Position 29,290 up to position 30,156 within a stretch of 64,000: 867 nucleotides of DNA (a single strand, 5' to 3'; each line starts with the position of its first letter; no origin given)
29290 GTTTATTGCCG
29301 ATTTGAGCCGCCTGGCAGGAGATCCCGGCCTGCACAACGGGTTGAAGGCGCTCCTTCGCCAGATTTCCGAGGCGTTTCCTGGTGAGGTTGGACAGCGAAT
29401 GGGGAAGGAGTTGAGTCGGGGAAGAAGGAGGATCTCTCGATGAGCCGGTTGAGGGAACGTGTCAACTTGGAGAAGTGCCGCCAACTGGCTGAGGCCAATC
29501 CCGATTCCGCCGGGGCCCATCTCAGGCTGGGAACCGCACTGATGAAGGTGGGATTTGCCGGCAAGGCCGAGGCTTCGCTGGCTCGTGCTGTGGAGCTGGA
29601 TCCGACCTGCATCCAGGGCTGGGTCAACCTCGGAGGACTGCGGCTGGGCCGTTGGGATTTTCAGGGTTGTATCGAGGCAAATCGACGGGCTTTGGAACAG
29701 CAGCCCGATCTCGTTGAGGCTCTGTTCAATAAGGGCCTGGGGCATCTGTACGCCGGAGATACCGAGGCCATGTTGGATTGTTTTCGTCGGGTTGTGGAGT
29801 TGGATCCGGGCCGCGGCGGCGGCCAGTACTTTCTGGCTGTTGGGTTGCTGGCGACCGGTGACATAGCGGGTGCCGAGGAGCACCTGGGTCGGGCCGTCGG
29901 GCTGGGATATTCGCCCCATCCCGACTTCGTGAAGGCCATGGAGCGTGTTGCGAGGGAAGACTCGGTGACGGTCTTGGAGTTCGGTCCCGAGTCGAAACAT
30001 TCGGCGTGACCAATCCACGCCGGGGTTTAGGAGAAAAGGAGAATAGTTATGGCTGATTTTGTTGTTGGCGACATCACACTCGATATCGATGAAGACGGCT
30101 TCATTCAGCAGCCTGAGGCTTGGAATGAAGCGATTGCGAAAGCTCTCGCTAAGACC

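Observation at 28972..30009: Two uncharacterised genes (HEAT-like and TPR) translationally coupled inside the dsrABDN–dsrC operon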

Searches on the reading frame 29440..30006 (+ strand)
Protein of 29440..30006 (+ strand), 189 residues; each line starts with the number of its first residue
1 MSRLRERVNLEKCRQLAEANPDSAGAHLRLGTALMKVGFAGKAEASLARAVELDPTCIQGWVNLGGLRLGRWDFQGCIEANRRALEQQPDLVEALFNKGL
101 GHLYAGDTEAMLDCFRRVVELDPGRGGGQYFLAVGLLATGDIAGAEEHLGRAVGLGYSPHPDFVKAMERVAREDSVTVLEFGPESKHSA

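Call 3: search_protein_families(library=pfam, proteins=[window:29440-30006:+], max_evalue=1)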
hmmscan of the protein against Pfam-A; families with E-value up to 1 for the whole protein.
window:29440-30006:+ (189 aa): 15 families
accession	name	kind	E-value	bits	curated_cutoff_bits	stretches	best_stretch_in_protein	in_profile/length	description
PF07719.23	TPR_2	-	8.5e-14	50.9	27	2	25-56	2-33/34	Tetratricopeptide repeat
PF13428.12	TPR_14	-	1.7e-10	41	23.5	2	26-65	3-42/44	Tetratricopeptide repeat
PF00515.34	TPR_1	-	2.3e-09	37.1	27.8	1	93-123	2-32/34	Tetratricopeptide repeat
PF14559.12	TPR_19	-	2e-08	34.9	25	2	12-58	13-59/68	Tetratricopeptide repeat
PF13181.12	TPR_8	-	9.6e-08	32.1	25.7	2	93-123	2-32/34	Tetratricopeptide repeat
PF13432.12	TPR_16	-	1.2e-07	32.5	32.7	3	28-90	1-63/65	Tetratricopeptide repeat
PF13414.12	TPR_11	-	4.9e-07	29.8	26.8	1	79-100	15-36/42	TPR repeat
PF13431.12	TPR_17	-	9.2e-07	29.1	24.4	0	82-100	3-21/34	Tetratricopeptide repeat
PF13424.12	TPR_12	-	3.1e-05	24.5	30.1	1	74-121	26-74/77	Tetratricopeptide repeat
PF14561.12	TPR_20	-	0.0005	20.8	25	1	9-54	7-52/90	Tetratricopeptide repeat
PF23914.1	TPR_CcmH_CycH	-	0.0009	19.5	42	0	18-56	44-82/158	Cytochrome c-type biogenesis protein H TPR domain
PF13174.12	TPR_6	-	0.0071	17.4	26.3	1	93-123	1-31/33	Tetratricopeptide repeat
PF13371.12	TPR_9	-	0.0074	16.7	35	1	73-124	10-61/73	Tetratricopeptide repeat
PF07721.20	TPR_4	-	0.019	16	27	1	129-151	4-26/26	Tetratricopeptide repeat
PF01239.28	PPTA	-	0.095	12.9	29.5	0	47-66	8-27/32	Protein prenyltransferase alpha subunit repeat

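Call 4: search_protein_families(library=ncbifam, proteins=[window:29440-30006:+], max_evalue=1)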
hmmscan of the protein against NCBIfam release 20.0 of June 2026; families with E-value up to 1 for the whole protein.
window:29440-30006:+ (189 aa): 14 families
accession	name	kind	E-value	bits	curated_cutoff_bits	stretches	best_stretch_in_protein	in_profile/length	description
NF040959.1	MamA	equivalog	3.5e-09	36.4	200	1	15-152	62-199/204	magnetosome protein MamA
TIGR02917.1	PEP_TPR_lipo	equivalog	3.9e-09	35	312.2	1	17-152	118-253/899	XrtA/PEP-CTERM system TPR-repeat protein PrsT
TIGR02521.1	type_IV_pilW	equivalog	5.1e-06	26.2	154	1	18-154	59-197/234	type IV pilus biogenesis/stability protein PilW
NF047558.1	TPR_END_plus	domain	0.00019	21.3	32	0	94-123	1-30/56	TPR end-of-group domain-containing protein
NF033758.1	gliding_GltE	equivalog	0.00021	20.4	225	1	26-123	224-321/411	adventurous gliding motility TPR repeat lipoprotein GltE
NF033762.1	social_mot_Tgl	equivalog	0.00028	20.3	225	1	12-149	53-193/252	social motility TPR repeat lipoprotein Tgl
NF052415.1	T3SS_chap_SctY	equivalog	0.00043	20.8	70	1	10-52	63-105/106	type III secretion apparatus assembly chaperone SctY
NF033920.0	C39_PA2778_fam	equivalog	0.00051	19.5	150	1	12-87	178-253/255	PA2778 family cysteine peptidase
NF008757.0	PRK11788.1-5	equivalog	0.0045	16.2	363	1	27-96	181-252/388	lipopolysaccharide assembly protein LapB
NF008391.2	PRK11189.1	equivalog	0.011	15.3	250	1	24-111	65-152/297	lipoprotein NlpI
NF008756.0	PRK11788.1-4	equivalog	0.028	13.5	474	1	42-104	198-259/389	lipopolysaccharide assembly protein LapB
TIGR00990.1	3a0801s09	subfamily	0.029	13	757.25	1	14-139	321-446/615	mitochondrial import receptor subunit TOM70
TIGR02552.1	LcrH_SycD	equivalog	0.048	13.4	104.8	0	18-54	80-116/136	SycD/LcrH family type III secretion system chaperone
TIGR00540.1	TPR_hemY_coli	hypoth_equivalog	0.17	10.6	142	1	10-57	312-359/385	heme biosynthesis-associated TPR protein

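Call 9: find_homologous_proteins(query=window:29440-30006:+, max_evalue=0.001)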
Query window:29440-30006:+ (189 aa): 173 proteins with E <= 0.001 among 1262 candidates; the best 120 are listed.
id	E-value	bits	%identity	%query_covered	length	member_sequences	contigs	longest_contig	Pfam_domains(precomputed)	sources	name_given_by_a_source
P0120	7.5e-121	419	99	100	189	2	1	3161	PF14559.13,PF13431.13,PF13414.13,PF00515.35,PF13432.13,PF13428.13,PF13181.13,PF07719.24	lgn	-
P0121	9.0e-59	217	57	95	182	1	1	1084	PF14559.13,PF13431.13,PF23914.2,PF13414.13,PF00515.35,PF13424.13,PF13432.13,PF13428.13,PF13181.13,PF14561.13,PF07719.24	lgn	-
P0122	2.0e-58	215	56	99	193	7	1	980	PF14559.13,PF13431.13,PF23914.2,PF13414.13,PF00515.35,PF13424.13,PF13432.13,PF13428.13,PF13181.13,PF14561.13,PF07719.24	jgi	jgi:tetratricopeptide (TPR) repeat protein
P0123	3.0e-55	205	55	94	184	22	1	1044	PF14559.13,PF13431.13,PF13414.13,PF00515.35,PF13424.13,PF13432.13,PF13428.13,PF13181.13,PF07719.24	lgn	-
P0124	3.8e-55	205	55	93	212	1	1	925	PF14559.13,PF13431.13,PF13414.13,PF00515.35,PF13432.13,PF13428.13,PF13181.13,PF07719.24,PF13174.13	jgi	-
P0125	5.4e-53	198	55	92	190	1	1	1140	PF14559.13,PF13431.13,PF23914.2,PF13414.13,PF00515.35,PF13432.13,PF13428.13,PF13181.13,PF07719.24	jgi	jgi:tetratricopeptide (TPR) repeat protein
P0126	5.8e-53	198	53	94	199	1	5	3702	PF14559.13,PF13431.13,PF13414.13,PF00515.35,PF13432.13,PF13428.13,PF07719.24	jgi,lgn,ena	jgi:tetratricopeptide (TPR) repeat protein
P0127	1.2e-52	197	62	72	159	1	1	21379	PF14559.13,PF13431.13,PF13414.13,PF00515.35,PF13432.13,PF13428.13,PF13181.13,PF07719.24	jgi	jgi:tetratricopeptide (TPR) repeat protein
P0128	7.6e-52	194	51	95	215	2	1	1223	PF14559.13,PF13431.13,PF23914.2,PF13414.13,PF00515.35,PF13424.13,PF13432.13,PF13428.13,PF13181.13,PF07719.24,PF13174.13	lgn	-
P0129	9.0e-52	194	56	85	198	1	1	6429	PF14559.13,PF13431.13,PF13414.13,PF00515.35,PF13424.13,PF13432.13,PF13428.13,PF13181.13,PF07719.24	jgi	jgi:tetratricopeptide (TPR) repeat protein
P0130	1.3e-51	193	52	94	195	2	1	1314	PF14559.13,PF13431.13,PF13414.13,PF00515.35,PF13432.13,PF13428.13,PF07719.24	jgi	jgi:tetratricopeptide (TPR) repeat protein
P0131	1.5e-50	190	56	85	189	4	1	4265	PF14559.13,PF13431.13,PF23914.2,PF13414.13,PF00515.35,PF13432.13,PF13428.13,PF13181.13,PF07719.24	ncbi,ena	-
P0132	1.5e-50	190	53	86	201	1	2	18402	PF14559.13,PF24575.2,PF13431.13,PF13414.13,PF00515.35,PF13432.13,PF13428.13,PF13181.13,PF07719.24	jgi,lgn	jgi:Flp pilus assembly protein TadD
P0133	5.9e-50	188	53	88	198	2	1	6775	PF14559.13,PF13431.13,PF13414.13,PF00515.35,PF13432.13,PF13428.13,PF13181.13,PF07719.24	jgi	-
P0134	1.1e-49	187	50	92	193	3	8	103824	PF14559.13,PF13431.13,PF13414.13,PF00515.35,PF13424.13,PF13432.13,PF13428.13,PF13181.13,PF07719.24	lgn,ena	-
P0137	2.3e-49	186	54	85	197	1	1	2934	PF13431.13,PF23914.2,PF13414.13,PF13428.13,PF14559.13,PF24575.2,PF13371.13,PF00515.35,PF13424.13,PF13432.13,PF13181.13,PF07719.24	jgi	-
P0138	3.1e-49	186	50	96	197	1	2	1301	PF14559.13,PF13431.13,PF23914.2,PF13414.13,PF00515.35,PF13424.13,PF13432.13,PF13428.13,PF13181.13,PF07719.24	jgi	jgi:tetratricopeptide (TPR) repeat protein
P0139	9.8e-49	184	53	87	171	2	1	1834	PF13431.13,PF23914.2,PF13414.13,PF13428.13,PF14559.13,PF00515.35,PF12895.14,PF13424.13,PF13432.13,PF13181.13,PF07719.24,PF13174.13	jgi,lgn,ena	-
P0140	2.6e-48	183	53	84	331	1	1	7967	PF14559.13,PF13431.13,PF13414.13,PF00515.35,PF13424.13,PF13432.13,PF13428.13,PF13181.13,PF14561.13,PF07719.24,PF13174.13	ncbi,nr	ncbi:MAG: tetratricopeptide repeat protein [Candidatus Riflebacteria bacterium]|nr:tetratricopeptide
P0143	8.6e-48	181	48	96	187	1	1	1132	PF14559.13,PF13431.13,PF23914.2,PF13414.13,PF00515.35,PF13424.13,PF13432.13,PF13428.13,PF13181.13,PF07719.24,PF13174.13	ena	-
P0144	1.2e-47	180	46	98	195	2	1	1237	PF14559.13,PF13431.13,PF23914.2,PF13414.13,PF00515.35,PF13424.13,PF13176.13,PF13432.13,PF13428.13,PF13181.13,PF07719.24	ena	-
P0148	3.5e-47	179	49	96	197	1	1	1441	PF14559.13,PF13431.13,PF23914.2,PF13414.13,PF00515.35,PF13424.13,PF13432.13,PF13181.13,PF07719.24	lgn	-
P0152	2.1e-46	176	49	96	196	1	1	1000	PF14559.13,PF13431.13,PF23914.2,PF13414.13,PF00515.35,PF13424.13,PF13432.13,PF13181.13,PF07719.24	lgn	-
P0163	1.1e-44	171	50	76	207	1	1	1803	PF13431.13,PF23914.2,PF13414.13,PF13176.13,PF13428.13,PF14559.13,PF13371.13,PF00515.35,PF13424.13,PF13432.13,PF13181.13,PF07719.24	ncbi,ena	-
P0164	1.7e-44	170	49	85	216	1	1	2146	PF13431.13,PF23914.2,PF13414.13,PF13176.13,PF13428.13,PF14559.13,PF00515.35,PF12895.14,PF13424.13,PF13432.13,PF13181.13,PF07719.24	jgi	jgi:tetratricopeptide (TPR) repeat protein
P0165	3.3e-44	169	50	87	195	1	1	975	PF13431.13,PF23914.2,PF13414.13,PF13176.13,PF13428.13,PF07721.21,PF14559.13,PF00515.35,PF13424.13,PF13432.13,PF13181.13,PF07719.24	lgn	-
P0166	3.9e-44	169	49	84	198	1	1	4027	PF14559.13,PF13431.13,PF23914.2,PF13414.13,PF00515.35,PF13424.13,PF13432.13,PF13428.13,PF13181.13,PF07719.24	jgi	jgi:tetratricopeptide (TPR) repeat protein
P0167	6.9e-44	168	47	94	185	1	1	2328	PF14559.13,PF24575.2,PF13431.13,PF23914.2,PF13414.13,PF00515.35,PF13432.13,PF13428.13,PF13181.13,PF07719.24,PF13174.13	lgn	-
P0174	2.2e-43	166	48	89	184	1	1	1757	PF14559.13,PF13431.13,PF23914.2,PF13414.13,PF00515.35,PF13424.13,PF13432.13,PF13428.13,PF13181.13,PF07719.24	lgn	-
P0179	7.7e-43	165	49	86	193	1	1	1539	PF13431.13,PF23914.2,PF13414.13,PF13428.13,PF14559.13,PF00515.35,PF13424.13,PF21033.5,PF13432.13,PF13181.13,PF07719.24,PF13174.13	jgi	jgi:Flp pilus assembly protein TadD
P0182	1.4e-42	164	48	89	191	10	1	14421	PF13431.13,PF23914.2,PF13414.13,PF13176.13,PF13428.13,PF07721.21,PF14559.13,PF00515.35,PF13424.13,PF13432.13,PF13181.13,PF07719.24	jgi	jgi:tetratricopeptide (TPR) repeat protein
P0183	1.4e-42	164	48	88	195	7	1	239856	PF14559.13,PF13431.13,PF13414.13,PF00515.35,PF13424.13,PF13432.13,PF13428.13,PF13181.13,PF07719.24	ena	-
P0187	2.1e-42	163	49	87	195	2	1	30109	PF14559.13,PF13431.13,PF23914.2,PF13414.13,PF00515.35,PF13432.13,PF13428.13,PF13181.13,PF14561.13,PF07719.24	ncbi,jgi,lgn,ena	-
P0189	2.4e-42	163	50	85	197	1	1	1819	PF13431.13,PF23914.2,PF13414.13,PF13176.13,PF13428.13,PF07721.21,PF14559.13,PF24575.2,PF00515.35,PF13424.13,PF13432.13,PF13181.13,PF07719.24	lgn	-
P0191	2.5e-42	163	48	96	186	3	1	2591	PF03704.24,PF13431.13,PF23914.2,PF13414.13,PF13428.13,PF14559.13,PF00515.35,PF12895.14,PF13424.13,PF13432.13,PF13181.13,PF07719.24,PF13174.13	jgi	-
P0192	2.5e-42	163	44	92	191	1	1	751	PF13431.13,PF23914.2,PF13414.13,PF13176.13,PF13428.13,PF14559.13,PF02259.30,PF00515.35,PF13424.13,PF13432.13,PF13181.13,PF07719.24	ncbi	-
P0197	3.1e-42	163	47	88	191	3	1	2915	PF14559.13,PF13431.13,PF23914.2,PF13414.13,PF00515.35,PF13424.13,PF13176.13,PF13432.13,PF13428.13,PF13181.13,PF07719.24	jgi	-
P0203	6.3e-42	162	47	89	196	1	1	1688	PF14559.13,PF13431.13,PF23914.2,PF13414.13,PF00515.35,PF13424.13,PF13176.13,PF13432.13,PF13428.13,PF13181.13,PF07719.24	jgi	jgi:tetratricopeptide (TPR) repeat protein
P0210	1.2e-41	161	46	88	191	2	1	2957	PF14559.13,PF13431.13,PF23914.2,PF13414.13,PF00515.35,PF13424.13,PF13176.13,PF13432.13,PF13428.13,PF13181.13,PF07719.24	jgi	jgi:tetratricopeptide (TPR) repeat protein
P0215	3.0e-41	159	44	94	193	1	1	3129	PF14559.13,PF13431.13,PF23914.2,PF13414.13,PF00515.35,PF13424.13,PF13432.13,PF13428.13,PF13181.13,PF07719.24,PF13174.13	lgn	-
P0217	3.4e-41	159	46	89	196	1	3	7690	PF13431.13,PF23914.2,PF13414.13,PF13176.13,PF13428.13,PF14559.13,PF24575.2,PF00515.35,PF12895.14,PF13424.13,PF13432.13,PF13181.13,PF07719.24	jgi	jgi:tetratricopeptide (TPR) repeat protein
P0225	5.0e-41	159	43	93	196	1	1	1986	PF13431.13,PF23914.2,PF13414.13,PF13176.13,PF13428.13,PF14559.13,PF00515.35,PF13424.13,PF13432.13,PF13181.13,PF07719.24,PF13174.13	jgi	jgi:tetratricopeptide (TPR) repeat protein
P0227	6.6e-41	158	47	89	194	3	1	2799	PF13431.13,PF23914.2,PF13414.13,PF13176.13,PF13428.13,PF14559.13,PF24575.2,PF17874.8,PF00515.35,PF12895.14,PF13424.13,PF13432.13,PF13181.13,PF07719.24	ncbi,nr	ncbi:MAG: tetratricopeptide repeat protein [Acidobacteria bacterium]|nr:MAG: tetratricopeptide repea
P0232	2.0e-40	157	46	90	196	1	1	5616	PF14559.13,PF13431.13,PF23914.2,PF13414.13,PF00515.35,PF13424.13,PF13176.13,PF13432.13,PF13428.13,PF13181.13,PF07719.24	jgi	jgi:tetratricopeptide (TPR) repeat protein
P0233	2.7e-40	156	42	92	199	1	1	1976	PF13431.13,PF23914.2,PF13414.13,PF13176.13,PF13428.13,PF13374.13,PF14559.13,PF00515.35,PF13424.13,PF13432.13,PF13181.13,PF07719.24,PF13174.13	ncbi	-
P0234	2.7e-40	156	45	87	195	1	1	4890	PF13431.13,PF23914.2,PF13414.13,PF13176.13,PF13428.13,PF13374.13,PF14559.13,PF00515.35,PF13424.13,PF13432.13,PF13181.13,PF07719.24,PF13174.13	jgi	jgi:tetratricopeptide (TPR) repeat protein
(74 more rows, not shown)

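Call 53: predict_structure(alignment_id=A3)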
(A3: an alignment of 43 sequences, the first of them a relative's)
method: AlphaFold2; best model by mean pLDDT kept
length: 331 residues; sequences in the alignment: 43
mean_pLDDT: 92.3   pTM: 0.64
mean pLDDT of the five models: 92.3, 92.2, 91.4, 91.2, 91.1
residues with pLDDT >= 90: 263; 70-90: 50; 50-70: 12; < 50: 6
segments of 3 or more residues with pLDDT < 50: 328-331
pLDDT, mean of each block of 10 residues (from residue 1): 95 96 98 96 95 98 97 83 91 96 93 83 90 87 84 73 95 98 89 96 98 97 97 98 98 97 98 98 97 97 97 93 51 39
secondary structure, 60 per line:
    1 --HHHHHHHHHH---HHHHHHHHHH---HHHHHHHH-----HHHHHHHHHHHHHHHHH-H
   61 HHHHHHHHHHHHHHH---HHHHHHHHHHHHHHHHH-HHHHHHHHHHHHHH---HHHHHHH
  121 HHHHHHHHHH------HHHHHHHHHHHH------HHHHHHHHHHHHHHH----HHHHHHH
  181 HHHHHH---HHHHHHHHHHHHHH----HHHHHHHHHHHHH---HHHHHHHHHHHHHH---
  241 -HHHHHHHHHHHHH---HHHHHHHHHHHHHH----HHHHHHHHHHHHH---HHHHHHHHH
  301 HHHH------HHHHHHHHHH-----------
elements in order: H3-12 H16-25 H29-36 H42-58 H60-75 H79-95 H97-110 H114-130 H137-148 H155-169 H174-186 H190-203 H208-220 H224-237 H242-254 H258-271 H276-288 H292-304 H311-320

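Call 58: find_encoding_contigs(protein=P0183, flank=7000, max_places=2)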
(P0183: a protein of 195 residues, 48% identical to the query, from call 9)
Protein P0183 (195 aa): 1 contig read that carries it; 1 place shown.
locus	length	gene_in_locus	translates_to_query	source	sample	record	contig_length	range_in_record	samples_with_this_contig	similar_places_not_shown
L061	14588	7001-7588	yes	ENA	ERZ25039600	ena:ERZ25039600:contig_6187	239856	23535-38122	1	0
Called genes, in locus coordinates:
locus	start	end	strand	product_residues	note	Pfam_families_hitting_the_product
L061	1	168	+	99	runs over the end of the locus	-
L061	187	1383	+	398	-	PF03460:NIR_SIR_ferr, PF01077:NIR_SIR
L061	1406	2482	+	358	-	PF03460:NIR_SIR_ferr, PF01077:NIR_SIR, PF25160:LdpA_Fe-S-bd (faint), PF00037:Fer4 (faint), PF12838:Fer4_7 (weak)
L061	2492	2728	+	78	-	-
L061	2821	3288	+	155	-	-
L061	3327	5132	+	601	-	PF14691:Fer4_20, PF00070:Pyr_redox (weak), PF01266:DAO, PF01593:Amino_oxidase (faint), PF01946:Thi4 (weak), PF03486:HI0933_like (faint), PF07992:Pyr_redox_2, PF13450:NAD_binding_8, +2 more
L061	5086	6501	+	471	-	PF01656:CbiA, PF13500:AAA_26, PF07685:GATase_3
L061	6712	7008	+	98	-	-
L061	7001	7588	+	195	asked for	PF13428:TPR_14 (faint), PF13424:TPR_12 (faint), PF13432:TPR_16 (weak), PF13431:TPR_17 (faint), PF14559:TPR_19 (faint), PF00515:TPR_1, PF07719:TPR_2 (faint), PF13414:TPR_11 (weak), +1 more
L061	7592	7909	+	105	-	PF04358:DsrC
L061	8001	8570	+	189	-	PF14361:RsbRD_N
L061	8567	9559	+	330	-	PF02665:Nitrate_red_gam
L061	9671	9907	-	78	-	-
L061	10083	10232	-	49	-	-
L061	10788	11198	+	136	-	-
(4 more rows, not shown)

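Call 59: find_encoding_contigs(protein=P0134, flank=7000, max_places=2)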
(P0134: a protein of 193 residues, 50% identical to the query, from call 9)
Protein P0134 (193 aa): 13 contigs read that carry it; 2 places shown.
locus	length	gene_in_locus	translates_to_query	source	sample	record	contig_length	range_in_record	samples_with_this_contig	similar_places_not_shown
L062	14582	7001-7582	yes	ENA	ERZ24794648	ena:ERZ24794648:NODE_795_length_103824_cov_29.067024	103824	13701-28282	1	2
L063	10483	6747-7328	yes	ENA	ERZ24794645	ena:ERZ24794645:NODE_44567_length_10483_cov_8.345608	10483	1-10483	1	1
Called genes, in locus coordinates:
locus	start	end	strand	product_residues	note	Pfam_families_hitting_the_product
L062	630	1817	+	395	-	PF03460:NIR_SIR_ferr, PF01077:NIR_SIR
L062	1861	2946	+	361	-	PF03460:NIR_SIR_ferr, PF01077:NIR_SIR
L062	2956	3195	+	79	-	-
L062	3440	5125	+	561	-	PF14691:Fer4_20, PF00890:FAD_binding_2 (faint), PF01134:GIDA (faint), PF01266:DAO (weak), PF07992:Pyr_redox_2, PF13450:NAD_binding_8, PF13738:Pyr_redox_3 (weak), PF00070:Pyr_redox (weak), +4 more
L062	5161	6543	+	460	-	PF01656:CbiA, PF13500:AAA_26, PF07685:GATase_3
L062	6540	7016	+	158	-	-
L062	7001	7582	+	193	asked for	PF13424:TPR_12 (faint), PF13428:TPR_14 (faint), PF13181:TPR_8 (faint), PF13414:TPR_11 (faint), PF13431:TPR_17 (faint), PF13432:TPR_16 (faint), PF14559:TPR_19 (weak), PF00515:TPR_1 (faint), +1 more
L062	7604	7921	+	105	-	PF04358:DsrC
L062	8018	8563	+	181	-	PF14361:RsbRD_N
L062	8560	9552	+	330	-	PF02665:Nitrate_red_gam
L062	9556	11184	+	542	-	PF13237:Fer4_10 (faint), PF13183:Fer4_8, PF13534:Fer4_17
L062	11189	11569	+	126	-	-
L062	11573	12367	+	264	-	PF12797:Fer4_2 (faint), PF13237:Fer4_10 (faint), PF13183:Fer4_8 (faint), PF13247:Fer4_11, PF13187:Fer4_9 (weak), PF12837:Fer4_6 (weak), PF12838:Fer4_7 (weak)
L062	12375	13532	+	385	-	PF03916:NrfD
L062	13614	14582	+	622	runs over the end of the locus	PF13241:NAD_binding_7, PF00590:TP_methylase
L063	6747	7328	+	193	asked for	PF13424:TPR_12 (faint), PF13428:TPR_14 (faint), PF13181:TPR_8 (faint), PF13414:TPR_11 (faint), PF13431:TPR_17 (faint), PF13432:TPR_16 (faint), PF14559:TPR_19 (weak), PF00515:TPR_1 (faint), +1 more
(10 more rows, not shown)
